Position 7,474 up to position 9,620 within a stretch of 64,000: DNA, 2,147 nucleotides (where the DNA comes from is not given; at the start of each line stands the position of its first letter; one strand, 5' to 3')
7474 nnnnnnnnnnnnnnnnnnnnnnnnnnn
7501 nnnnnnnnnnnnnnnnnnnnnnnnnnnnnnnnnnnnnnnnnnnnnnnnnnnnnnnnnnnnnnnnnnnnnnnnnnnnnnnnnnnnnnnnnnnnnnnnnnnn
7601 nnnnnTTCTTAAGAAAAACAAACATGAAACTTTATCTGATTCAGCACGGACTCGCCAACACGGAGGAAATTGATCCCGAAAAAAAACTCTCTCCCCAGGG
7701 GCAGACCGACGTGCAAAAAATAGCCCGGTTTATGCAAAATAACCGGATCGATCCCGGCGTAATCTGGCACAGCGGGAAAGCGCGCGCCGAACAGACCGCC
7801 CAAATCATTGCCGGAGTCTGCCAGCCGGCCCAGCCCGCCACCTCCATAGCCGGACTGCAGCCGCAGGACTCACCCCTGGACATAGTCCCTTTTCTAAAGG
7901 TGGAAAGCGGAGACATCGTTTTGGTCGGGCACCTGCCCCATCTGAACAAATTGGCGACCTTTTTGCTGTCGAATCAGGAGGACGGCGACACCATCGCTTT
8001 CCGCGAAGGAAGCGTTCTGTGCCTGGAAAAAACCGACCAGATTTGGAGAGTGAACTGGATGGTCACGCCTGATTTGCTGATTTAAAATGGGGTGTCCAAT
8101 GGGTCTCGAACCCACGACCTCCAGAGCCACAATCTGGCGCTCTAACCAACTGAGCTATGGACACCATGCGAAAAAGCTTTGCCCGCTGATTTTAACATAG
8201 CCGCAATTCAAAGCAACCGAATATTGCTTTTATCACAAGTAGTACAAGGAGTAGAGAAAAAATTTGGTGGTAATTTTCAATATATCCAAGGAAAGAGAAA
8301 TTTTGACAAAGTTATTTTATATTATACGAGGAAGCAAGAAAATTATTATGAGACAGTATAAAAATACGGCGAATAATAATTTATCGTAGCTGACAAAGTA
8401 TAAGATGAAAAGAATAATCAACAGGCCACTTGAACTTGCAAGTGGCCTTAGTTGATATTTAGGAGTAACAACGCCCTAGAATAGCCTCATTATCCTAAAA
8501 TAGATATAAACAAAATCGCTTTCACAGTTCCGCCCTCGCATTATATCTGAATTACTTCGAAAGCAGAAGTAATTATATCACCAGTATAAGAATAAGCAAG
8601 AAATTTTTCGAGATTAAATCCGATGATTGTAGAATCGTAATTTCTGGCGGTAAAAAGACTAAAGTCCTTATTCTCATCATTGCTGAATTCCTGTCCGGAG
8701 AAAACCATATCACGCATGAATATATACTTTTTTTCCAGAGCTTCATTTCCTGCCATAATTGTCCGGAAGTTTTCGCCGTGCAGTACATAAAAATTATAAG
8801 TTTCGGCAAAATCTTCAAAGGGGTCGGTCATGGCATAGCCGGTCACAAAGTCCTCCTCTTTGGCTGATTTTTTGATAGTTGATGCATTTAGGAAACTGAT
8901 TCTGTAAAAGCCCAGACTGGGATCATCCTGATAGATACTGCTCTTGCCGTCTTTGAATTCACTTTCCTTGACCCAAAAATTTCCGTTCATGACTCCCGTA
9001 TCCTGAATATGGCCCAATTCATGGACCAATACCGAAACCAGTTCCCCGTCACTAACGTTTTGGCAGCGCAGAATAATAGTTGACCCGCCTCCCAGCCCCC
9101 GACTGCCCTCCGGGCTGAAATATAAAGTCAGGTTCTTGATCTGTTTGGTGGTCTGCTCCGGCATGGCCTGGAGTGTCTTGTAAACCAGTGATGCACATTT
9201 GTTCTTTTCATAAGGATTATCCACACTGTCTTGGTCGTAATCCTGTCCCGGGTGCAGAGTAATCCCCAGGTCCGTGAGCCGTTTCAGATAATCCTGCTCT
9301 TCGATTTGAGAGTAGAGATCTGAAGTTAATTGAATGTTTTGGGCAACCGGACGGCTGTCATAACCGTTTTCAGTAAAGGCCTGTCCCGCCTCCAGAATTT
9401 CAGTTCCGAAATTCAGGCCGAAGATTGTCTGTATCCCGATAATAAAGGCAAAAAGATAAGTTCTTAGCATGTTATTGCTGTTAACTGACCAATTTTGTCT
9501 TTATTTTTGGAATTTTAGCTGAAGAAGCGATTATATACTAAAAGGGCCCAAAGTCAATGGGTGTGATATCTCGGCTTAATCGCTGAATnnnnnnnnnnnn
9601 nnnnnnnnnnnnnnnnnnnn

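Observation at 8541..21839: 13-kb block of orphan giant proteins with embedded enzyme domains (effector-like locus)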

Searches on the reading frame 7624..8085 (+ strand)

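Call 7: search_protein_families(library=pfam, proteins=[window:7624-8085:+], max_evalue=0.001)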
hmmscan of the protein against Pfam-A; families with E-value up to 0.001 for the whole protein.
window:7624-8085:+ (153 aa): 1 family
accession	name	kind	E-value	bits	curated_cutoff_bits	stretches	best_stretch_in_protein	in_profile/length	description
PF00300.27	His_Phos_1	-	8.9e-06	25.9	21.7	1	4-70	2-69/194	Histidine phosphatase superfamily (branch 1)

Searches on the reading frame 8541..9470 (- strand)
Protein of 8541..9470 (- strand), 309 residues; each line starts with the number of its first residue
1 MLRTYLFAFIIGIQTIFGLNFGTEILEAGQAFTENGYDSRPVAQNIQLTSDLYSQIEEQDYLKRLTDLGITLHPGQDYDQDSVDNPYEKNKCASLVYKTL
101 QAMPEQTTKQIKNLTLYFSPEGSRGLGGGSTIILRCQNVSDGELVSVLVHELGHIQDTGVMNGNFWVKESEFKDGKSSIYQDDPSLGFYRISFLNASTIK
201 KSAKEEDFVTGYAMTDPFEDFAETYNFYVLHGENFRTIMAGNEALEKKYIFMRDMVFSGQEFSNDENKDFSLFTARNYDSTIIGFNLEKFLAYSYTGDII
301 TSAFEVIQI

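Call 6: search_protein_families(library=pfam, proteins=[window:8541-9470:-], max_evalue=1)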
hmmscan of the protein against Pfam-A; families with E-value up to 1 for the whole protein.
window:8541-9470:- (309 aa): 3 families
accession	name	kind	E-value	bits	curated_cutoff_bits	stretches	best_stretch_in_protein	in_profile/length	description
PF15887.11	Peptidase_Mx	-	1.9e-05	24.6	27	1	201-240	136-175/236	Putative zinc-binding metallo-peptidase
PF15890.11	Peptidase_Mx1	-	2.8e-05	24.1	25.6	1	172-234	146-198/240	Putative zinc-binding metallo-peptidase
PF01435.24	Peptidase_M48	-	0.13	12.5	20.3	1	138-156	58-77/186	Peptidase family M48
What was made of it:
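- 8541..9470 (-): Gene F (309 aa): exported or membrane-anchored HExxH zincin-like protein. It has an N-terminal hydrophobic segment, HELGH at aa 150-154 (nt 9009-9023), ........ at 216-223 (nt 8802-8825) and two invariant Cys (92, 136). Its own promoter-like site lies at 9557-9530. Pfam Peptidase_Mx/Mx1 at 24 bits, below the 25.6-27 cut-offs (call 6).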

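Call 34: search_protein_families(library=ncbifam, proteins=[window:8541-9470:-], max_evalue=0.1)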
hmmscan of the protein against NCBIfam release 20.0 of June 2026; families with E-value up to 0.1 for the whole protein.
window:8541-9470:- (309 aa): 1 family
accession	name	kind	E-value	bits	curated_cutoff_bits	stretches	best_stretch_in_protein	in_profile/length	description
TIGR04549.1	LP_HExxH_w_tonB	subfamily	1.2e-06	28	75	1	193-243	172-221/261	substrate import-associated zinc metallohydrolase lipoprotein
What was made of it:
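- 8541..9470 (-): TIGR04549 at 28 bits, cut-off 75 (call 34).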

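Call 57: search_protein_families(library=phrogs, proteins=[window:8541-9470:-], max_evalue=0.01)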
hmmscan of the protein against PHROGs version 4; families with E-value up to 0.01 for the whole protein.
window:8541-9470:- (309 aa): 1 family
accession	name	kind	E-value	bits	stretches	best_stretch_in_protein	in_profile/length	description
phrog_16158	-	unknown function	0.00018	22.6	1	262-297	30-65/78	-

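Call 81: search_solved_structures(query=A3, max_evalue=1, show_alignments=2)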
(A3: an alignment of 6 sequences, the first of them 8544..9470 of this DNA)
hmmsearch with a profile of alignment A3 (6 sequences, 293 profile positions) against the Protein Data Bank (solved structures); distinct sequences matched with E-value up to 1: 1.
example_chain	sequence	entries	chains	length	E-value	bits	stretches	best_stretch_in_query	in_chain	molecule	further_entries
9urd_A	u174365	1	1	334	0.0044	19.5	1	201-254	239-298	Substrate import-associated zinc metallohydrolase lipoprotein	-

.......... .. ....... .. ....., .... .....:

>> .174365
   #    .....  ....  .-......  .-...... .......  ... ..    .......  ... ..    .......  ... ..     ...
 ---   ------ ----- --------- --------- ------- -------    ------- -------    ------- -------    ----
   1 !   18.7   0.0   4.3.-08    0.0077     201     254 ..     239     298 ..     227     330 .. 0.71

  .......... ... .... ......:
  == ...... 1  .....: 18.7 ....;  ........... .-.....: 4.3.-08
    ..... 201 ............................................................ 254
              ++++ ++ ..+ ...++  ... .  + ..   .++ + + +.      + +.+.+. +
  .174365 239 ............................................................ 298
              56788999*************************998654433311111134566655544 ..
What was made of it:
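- On Zincin metallopeptidases (Peptidase_Mx-like): PDB 9urd gives E = 0.0044 (call 81).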
